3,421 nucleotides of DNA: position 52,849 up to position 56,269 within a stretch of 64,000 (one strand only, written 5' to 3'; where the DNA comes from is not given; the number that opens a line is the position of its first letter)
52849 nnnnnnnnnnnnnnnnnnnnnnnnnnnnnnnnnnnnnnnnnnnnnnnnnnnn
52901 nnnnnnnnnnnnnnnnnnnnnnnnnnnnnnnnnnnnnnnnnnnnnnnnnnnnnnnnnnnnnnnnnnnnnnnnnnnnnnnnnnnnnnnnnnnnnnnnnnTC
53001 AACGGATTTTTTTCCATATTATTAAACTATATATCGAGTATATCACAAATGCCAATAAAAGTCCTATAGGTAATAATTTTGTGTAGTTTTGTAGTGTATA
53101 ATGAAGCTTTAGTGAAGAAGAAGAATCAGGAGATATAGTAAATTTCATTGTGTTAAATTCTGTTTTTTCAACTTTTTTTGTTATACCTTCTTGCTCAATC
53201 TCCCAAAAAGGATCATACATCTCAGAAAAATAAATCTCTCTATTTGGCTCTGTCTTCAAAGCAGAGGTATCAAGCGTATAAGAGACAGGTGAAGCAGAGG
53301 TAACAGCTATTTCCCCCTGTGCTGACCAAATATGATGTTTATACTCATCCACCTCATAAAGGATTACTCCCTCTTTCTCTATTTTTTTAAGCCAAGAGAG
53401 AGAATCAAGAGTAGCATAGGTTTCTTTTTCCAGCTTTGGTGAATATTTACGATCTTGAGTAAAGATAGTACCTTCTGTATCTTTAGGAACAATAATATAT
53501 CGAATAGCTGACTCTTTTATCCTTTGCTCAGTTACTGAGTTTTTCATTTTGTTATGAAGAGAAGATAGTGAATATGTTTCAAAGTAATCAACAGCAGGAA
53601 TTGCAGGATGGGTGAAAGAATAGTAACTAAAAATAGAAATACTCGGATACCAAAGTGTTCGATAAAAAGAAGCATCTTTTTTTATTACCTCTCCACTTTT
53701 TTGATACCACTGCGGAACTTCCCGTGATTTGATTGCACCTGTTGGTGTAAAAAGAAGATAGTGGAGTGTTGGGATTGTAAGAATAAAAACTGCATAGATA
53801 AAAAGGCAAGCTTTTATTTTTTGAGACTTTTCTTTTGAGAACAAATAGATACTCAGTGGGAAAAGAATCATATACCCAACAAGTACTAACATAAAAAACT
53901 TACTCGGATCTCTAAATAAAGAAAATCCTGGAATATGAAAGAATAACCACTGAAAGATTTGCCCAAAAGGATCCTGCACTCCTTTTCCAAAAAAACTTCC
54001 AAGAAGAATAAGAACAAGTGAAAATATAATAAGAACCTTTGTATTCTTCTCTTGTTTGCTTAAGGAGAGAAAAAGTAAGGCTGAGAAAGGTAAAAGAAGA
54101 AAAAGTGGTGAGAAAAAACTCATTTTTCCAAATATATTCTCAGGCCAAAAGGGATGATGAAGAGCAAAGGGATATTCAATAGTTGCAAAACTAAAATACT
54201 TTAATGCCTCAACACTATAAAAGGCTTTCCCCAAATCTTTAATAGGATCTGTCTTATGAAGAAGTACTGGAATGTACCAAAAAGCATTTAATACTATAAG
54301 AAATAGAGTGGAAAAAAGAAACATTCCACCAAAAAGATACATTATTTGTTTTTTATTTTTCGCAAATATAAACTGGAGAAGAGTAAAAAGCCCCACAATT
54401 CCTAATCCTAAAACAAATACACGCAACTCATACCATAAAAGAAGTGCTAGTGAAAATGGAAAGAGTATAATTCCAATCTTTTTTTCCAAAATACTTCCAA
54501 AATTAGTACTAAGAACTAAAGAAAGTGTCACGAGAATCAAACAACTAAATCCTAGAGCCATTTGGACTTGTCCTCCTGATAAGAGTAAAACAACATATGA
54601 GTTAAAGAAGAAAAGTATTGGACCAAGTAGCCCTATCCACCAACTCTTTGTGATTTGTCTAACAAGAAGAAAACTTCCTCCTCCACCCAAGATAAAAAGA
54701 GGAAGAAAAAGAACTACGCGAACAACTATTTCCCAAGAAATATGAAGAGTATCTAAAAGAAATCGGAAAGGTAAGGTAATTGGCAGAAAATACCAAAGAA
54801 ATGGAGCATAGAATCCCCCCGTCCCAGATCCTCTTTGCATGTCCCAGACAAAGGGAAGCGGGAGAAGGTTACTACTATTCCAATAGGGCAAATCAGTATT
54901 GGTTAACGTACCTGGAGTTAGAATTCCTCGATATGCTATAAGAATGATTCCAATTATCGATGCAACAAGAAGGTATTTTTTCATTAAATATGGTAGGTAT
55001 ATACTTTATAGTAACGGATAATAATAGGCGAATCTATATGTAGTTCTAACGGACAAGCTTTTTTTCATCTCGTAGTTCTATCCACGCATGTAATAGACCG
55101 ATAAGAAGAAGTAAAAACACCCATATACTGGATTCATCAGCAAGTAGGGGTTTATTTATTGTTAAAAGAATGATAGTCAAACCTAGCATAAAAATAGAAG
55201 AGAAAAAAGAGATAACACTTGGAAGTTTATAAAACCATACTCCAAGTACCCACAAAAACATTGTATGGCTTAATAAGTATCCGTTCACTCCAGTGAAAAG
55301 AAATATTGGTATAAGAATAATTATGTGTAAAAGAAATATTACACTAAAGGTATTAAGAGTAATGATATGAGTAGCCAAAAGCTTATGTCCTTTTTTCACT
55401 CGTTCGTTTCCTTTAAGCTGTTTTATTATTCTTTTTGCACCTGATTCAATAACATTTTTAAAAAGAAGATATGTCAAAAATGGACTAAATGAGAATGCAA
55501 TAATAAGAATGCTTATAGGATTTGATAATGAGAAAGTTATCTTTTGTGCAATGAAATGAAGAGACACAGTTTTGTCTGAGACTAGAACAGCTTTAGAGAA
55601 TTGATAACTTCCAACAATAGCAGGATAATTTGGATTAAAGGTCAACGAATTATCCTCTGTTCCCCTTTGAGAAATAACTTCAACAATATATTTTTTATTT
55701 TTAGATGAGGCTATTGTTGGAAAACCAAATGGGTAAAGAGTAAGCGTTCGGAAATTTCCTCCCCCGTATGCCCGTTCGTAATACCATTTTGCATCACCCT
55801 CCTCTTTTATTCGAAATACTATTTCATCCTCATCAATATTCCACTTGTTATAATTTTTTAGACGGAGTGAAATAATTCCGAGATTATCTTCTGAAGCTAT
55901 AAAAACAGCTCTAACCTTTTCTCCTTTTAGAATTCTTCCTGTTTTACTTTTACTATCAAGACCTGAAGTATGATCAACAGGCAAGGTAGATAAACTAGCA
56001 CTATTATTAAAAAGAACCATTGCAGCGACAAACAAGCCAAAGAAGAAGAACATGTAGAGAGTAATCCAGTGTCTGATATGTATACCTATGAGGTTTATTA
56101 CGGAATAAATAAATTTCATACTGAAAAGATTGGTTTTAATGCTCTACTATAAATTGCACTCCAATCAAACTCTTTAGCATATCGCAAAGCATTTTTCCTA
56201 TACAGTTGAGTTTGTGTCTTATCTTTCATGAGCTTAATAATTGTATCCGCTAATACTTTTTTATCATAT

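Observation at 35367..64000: ~29 kb glycan-assembly supercluster dominated by GT-C membrane enzymes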

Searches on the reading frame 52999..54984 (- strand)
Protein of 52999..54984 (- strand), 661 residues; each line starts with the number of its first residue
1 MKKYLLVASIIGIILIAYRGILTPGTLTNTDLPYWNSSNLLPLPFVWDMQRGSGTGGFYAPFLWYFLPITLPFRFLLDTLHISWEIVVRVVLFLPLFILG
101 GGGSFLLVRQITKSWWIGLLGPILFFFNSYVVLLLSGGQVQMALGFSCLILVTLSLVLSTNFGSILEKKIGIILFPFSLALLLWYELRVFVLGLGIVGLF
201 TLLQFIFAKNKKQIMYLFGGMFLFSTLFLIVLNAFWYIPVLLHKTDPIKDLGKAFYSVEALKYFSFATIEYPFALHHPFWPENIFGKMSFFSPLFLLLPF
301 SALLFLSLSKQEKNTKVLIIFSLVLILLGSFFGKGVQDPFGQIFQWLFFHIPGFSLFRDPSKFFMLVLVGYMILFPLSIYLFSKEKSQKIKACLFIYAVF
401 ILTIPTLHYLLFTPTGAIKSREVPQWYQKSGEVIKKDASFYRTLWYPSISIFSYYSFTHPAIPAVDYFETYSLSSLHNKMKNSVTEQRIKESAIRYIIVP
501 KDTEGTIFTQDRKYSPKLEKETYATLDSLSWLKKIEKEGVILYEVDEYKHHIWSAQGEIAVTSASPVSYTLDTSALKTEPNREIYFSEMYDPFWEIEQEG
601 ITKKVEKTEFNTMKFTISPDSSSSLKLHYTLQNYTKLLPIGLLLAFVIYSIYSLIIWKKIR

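Call 4: search_protein_families(library=pfam, proteins=[window:52999-54984:-], max_evalue=0.01)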
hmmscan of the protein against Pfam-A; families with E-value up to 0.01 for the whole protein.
window:52999-54984:- (661 aa): 0 families

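Call 11: search_protein_families(library=ncbifam, proteins=[window:52999-54984:-], max_evalue=1)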
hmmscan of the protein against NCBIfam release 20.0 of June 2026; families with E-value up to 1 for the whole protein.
window:52999-54984:- (661 aa): 1 family
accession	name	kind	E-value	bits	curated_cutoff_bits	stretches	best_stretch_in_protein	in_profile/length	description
NF053599.1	transp_MmpA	equivalog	8e-09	34.6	210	1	341-434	299-388/543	MmpA family trehalose lipid delivery protein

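Call 15: search_solved_structures(query=window:52999-54984:-, max_evalue=10)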
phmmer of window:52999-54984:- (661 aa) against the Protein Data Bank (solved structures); distinct sequences matched with E-value up to 10: 0.

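Call 36: find_homologous_proteins(query=window:52999-54984:-, max_evalue=0.001)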
Query window:52999-54984:- (661 aa): 48 proteins with E <= 0.001 among 8000 candidates.
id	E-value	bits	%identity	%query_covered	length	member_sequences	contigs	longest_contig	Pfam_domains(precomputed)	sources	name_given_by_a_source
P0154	0.0e+0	1468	100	100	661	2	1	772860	-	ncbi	-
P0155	0.0e+0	1266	85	100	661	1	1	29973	-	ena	-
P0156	3.3e-94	335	33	97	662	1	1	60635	-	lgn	-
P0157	6.2e-91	324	32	99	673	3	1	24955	PF11847.14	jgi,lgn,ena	-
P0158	3.3e-88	315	31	98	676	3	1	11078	-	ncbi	-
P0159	1.9e-87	313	31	96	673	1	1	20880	-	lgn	-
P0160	2.7e-85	306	31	98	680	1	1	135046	-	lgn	-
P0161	3.5e-82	295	32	98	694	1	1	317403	-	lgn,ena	-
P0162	2.1e-78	283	32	95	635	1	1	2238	-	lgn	-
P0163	2.5e-78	282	30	93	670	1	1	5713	-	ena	-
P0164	7.1e-78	281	32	98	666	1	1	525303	-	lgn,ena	-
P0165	4.6e-77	278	33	92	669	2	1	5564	-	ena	-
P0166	5.4e-75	271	31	94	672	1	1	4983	-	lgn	-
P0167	1.2e-74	270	31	88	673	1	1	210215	-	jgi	-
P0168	8.4e-72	261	32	89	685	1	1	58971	-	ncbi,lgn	-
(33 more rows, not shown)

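Call 47: predict_structure(alignment_id=A2)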
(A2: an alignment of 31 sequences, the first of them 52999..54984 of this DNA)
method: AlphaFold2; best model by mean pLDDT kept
length: 661 residues; sequences in the alignment: 31
mean_pLDDT: 85.2   pTM: 0.85
mean pLDDT of the five models: 85.2, 84.8, 83.3, 83.1, 82.9
residues with pLDDT >= 90: 271; 70-90: 331; 50-70: 49; < 50: 10
segments of 3 or more residues with pLDDT < 50: 280-289
pLDDT, mean of each block of 10 residues (from residue 1): 88 88 82 72 81 86 80 89 90 93 95 90 86 83 94 94 83 92 91 95 91 91 91 83 71 66 82 68 43 63 73 85 95 90 91 86 92 90 83 77 73 70 85 87 92 87 91 91 94 93 83 86 95 80 92 91 87 82 91 91 93 87 83 84 87 86 79
secondary structure, 60 per line:
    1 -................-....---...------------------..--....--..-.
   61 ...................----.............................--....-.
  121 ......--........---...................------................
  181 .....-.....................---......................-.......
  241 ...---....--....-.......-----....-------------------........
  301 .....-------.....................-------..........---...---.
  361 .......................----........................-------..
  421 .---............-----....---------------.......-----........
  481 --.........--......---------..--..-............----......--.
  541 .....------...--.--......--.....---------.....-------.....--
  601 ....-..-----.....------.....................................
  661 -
elements in order: H2-17 H19-22 E26-28 H51-54 H60-79 H84-112 H115-118 H120-126 H129-136 H140-158 H165-185 H187-207 H211-232 H234-243 H247-250 H253-256 H258-264 H270-273 H293-305 H313-333 H341-350 H360-383 H388-411 E419-421 H425-436 E442-445 E461-463 H464-467 H473-480 H483-491 E494-499 H516-527 E532-537 E540-545 E552-554 E560-565 E568-572 E582-586 E594-598 E601-604 E613-617 E624-629 H630-660

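Call 50: fold_search(model_id=the predicted structure, library=pdb)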
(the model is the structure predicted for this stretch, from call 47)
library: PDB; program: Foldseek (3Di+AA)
matches with E <= 10: 434; with E <= 0.001: 15
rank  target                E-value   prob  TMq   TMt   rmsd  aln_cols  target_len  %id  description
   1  6w98_A                9.0e-07  1.00  0.52  0.29  19.1       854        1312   12  Single-Particle Cryo-EM Structure of Arabinofuranosyltransferase AftD from Mycobacteria (released 2020-05-13)
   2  6wby                  1.2e-06  1.00  0.52  0.30  18.8       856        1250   12  Single-Particle Cryo-EM Structure of Arabinofuranosyltransferase AftD from Mycobacteria, Mutant R1389S Class 2 (released 2020-05-13)
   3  6wbx                  8.3e-06  1.00  0.51  0.29  19.7       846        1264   12  Single-Particle Cryo-EM Structure of Arabinofuranosyltransferase AftD from Mycobacteria, Mutant R1389S Class 1 (released 2020-05-13)
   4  6ezn_F                7.3e-05  1.00  0.46  0.47  12.3       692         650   11  Cryo-EM structure of the yeast oligosaccharyltransferase (OST) complex (released 2018-01-17)
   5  7oci_F                7.6e-05  1.00  0.45  0.46  11.9       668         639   12  Cryo-EM structure of yeast Ost6p containing oligosaccharyltransferase complex (released 2022-02-16)
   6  8age_A                1.1e-04  1.00  0.47  0.48  11.4       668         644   12  Structure of yeast oligosaccharylransferase complex with acceptor peptide bound (released 2022-12-07)
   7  6c26_A                1.3e-04  1.00  0.45  0.46  12.3       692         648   12  The Cryo-EM structure of a eukaryotic oligosaccharyl transferase complex (released 2018-01-31)
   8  3rce_A                1.4e-04  1.00  0.40  0.39  20.7       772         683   14  Bacterial oligosaccharyltransferase PglB (released 2011-06-15)
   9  3waj                  1.5e-04  1.00  0.36  0.31  15.6       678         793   13  Crystal structure of the Archaeoglobus fulgidus oligosaccharyltransferase (O29867_ARCFU) complex with Zn and sulfate (released 2013-10-30)
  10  8agc_A                1.7e-04  1.00  0.45  0.43  12.4       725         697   13  Structure of yeast oligosaccharylransferase complex with lipid-linked oligosaccharide and non-acceptor peptide bound (released 2022-12-07)
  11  5ogl_A                2.0e-04  1.00  0.38  0.36  22.2       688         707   16  Structure of bacterial oligosaccharyltransferase PglB in complex with an acceptor peptide and an lipid-linked oligosac (released 2017-10-25)
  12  6s7t_A                3.1e-04  1.00  0.36  0.34  14.0       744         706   12  Cryo-EM structure of human oligosaccharyltransferase complex OST-B (released 2019-12-18)
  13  6gxc_A                3.2e-04  1.00  0.38  0.36  20.4       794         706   14  Bacterial oligosaccharyltransferase PglB in complex with an inhibitory peptide and a reactive lipid-linked oligosaccha (released 2018-11-14)
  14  8if8_B                7.6e-04  1.00  0.40  0.42  12.9       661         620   12  Arabinosyltransferase AftA (released 2023-05-31)
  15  7zli_A                8.6e-04  1.00  0.38  0.38  11.9       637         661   11  Cryo-EM structure of C-mannosyltransferase CeDPY19, in complex with Dol25-P-Man and bound to CMT2-Fab and anti-Fab nan (released 2023-01-11)
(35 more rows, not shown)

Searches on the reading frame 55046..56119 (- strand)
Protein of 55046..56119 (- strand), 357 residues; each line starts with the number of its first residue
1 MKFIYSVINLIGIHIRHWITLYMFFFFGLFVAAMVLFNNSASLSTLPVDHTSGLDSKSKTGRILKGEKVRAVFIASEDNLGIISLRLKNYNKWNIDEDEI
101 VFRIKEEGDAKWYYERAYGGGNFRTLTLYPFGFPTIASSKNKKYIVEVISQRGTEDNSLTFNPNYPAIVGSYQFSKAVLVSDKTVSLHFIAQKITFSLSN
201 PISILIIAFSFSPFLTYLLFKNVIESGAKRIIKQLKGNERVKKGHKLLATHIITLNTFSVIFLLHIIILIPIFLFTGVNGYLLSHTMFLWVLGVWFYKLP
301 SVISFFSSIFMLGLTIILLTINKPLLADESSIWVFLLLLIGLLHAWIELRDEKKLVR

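Call 4: search_protein_families(library=pfam, proteins=[window:55046-56119:-], max_evalue=0.01)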
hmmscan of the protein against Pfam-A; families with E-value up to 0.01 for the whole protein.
window:55046-56119:- (357 aa): 0 families

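Call 11: search_protein_families(library=ncbifam, proteins=[window:55046-56119:-], max_evalue=1)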
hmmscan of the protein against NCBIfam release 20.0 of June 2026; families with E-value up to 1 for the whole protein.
window:55046-56119:- (357 aa): 0 families

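Call 45: search_protein_representatives(protein=window:55046-56119:-)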
Query: 357 residues. Proteins with E-value up to 0.001 (for the whole library): 874; up to 1e-10: 651; up to 1e-30: 36. The best 150 are listed.
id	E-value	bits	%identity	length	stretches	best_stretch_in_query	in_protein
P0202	7.0e-208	706.2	90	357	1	1-357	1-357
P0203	9.2e-47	176.3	34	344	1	11-349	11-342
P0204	3.7e-44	167.8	34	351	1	16-353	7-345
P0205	2.3e-43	165.2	32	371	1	25-353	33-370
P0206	6.8e-42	160.3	31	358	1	20-346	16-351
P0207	4.0e-41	157.8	35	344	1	17-349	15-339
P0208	2.0e-38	148.9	31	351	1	22-345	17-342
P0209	1.6e-37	145.9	30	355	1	18-343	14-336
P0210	2.0e-37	145.6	34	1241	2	54-198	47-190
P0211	2.3e-37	145.4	32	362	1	26-355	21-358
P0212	2.5e-37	145.3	30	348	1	25-346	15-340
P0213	6.8e-36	140.6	32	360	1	24-346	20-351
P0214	1.1e-35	139.8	31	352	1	22-343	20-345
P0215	4.8e-35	137.8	34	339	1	33-347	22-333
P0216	7.5e-35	137.2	30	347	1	21-354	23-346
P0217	1.2e-34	136.5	33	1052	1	29-349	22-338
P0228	1.1e-31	126.7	29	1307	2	24-310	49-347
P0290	2.1e-26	109.4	30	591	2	17-219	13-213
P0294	3.5e-26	108.7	33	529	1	17-353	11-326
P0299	4.9e-26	108.2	28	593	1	21-350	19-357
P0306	1.3e-25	106.7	34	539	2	25-220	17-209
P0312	2.5e-25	105.9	36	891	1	41-228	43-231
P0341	3.2e-24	102.2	38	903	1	30-225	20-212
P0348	5.7e-24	101.4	31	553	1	16-348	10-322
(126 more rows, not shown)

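Call 46: search_protein_families(library=pfam, proteins=[P0210, P0217, P0228, P0312, P0341, P0290, P0299, P0294, P0306, P0348], max_evalue=0.001)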
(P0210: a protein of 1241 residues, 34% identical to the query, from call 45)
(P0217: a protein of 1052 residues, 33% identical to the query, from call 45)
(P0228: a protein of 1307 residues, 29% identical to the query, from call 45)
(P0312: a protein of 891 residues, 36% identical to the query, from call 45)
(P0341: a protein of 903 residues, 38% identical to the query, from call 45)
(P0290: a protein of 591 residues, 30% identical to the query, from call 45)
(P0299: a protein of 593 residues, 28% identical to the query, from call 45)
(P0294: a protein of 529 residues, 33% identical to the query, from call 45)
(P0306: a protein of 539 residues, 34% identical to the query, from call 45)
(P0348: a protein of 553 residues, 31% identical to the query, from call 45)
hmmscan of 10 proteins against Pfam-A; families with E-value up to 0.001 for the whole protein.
P0210 (1241 aa): 0 families

P0217 (1052 aa): 0 families

P0228 (1307 aa): 0 families

P0312 (891 aa): 0 families

P0341 (903 aa): 0 families

P0290 (591 aa): 0 families

P0299 (593 aa): 0 families

P0294 (529 aa): 1 family
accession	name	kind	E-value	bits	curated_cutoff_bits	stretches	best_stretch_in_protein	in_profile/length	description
PF01833.30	TIG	-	0.00082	19.8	20.9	0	404-469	1-67/84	IPT/TIG domain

P0306 (539 aa): 7 families
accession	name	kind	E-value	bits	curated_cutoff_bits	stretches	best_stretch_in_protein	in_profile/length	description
PF08241.18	Methyltransf_11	-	2.6e-16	60.5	21.2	1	362-451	1-94/95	Methyltransferase domain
PF13489.12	Methyltransf_23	-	1.1e-12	48.4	27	1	345-464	11-130/164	Methyltransferase domain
PF13847.12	Methyltransf_31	-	3.8e-11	43.3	27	1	357-456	3-113/145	Methyltransferase domain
PF13649.12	Methyltransf_25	-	1e-10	42.6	27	1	361-446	1-95/97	Methyltransferase domain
PF01209.24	Ubie_methyltran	-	6.9e-07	29.3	20.1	1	355-458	45-157/233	ubiE/COQ5 methyltransferase family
PF08242.18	Methyltransf_12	-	6.1e-05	24.1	30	1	362-447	1-95/98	Methyltransferase domain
PF07021.18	MetW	-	0.00093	19.3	21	0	358-446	14-104/193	Methionine biosynthesis protein MetW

P0348 (553 aa): 1 family
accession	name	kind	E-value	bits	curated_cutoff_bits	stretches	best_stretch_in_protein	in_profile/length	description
PF01833.30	TIG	-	2.9e-05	24.4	20.9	1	433-501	1-70/84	IPT/TIG domain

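Call 54: search_protein_families(library=pfam, proteins=[window:55046-56119:-], max_evalue=10)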
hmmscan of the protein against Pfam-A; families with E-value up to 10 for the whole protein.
window:55046-56119:- (357 aa): 0 families

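Call 85: search_solved_structures(query=A4, max_evalue=10)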
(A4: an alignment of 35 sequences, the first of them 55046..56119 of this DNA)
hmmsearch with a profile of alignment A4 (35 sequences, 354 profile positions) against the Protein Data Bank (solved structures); distinct sequences matched with E-value up to 10: 2.
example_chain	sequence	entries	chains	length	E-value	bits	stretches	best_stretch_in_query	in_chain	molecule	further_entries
6b87_A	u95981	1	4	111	0.0084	18.4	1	201-274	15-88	TMHC2_E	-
9jod_A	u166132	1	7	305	1.7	10.8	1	74-115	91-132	Major capsid protein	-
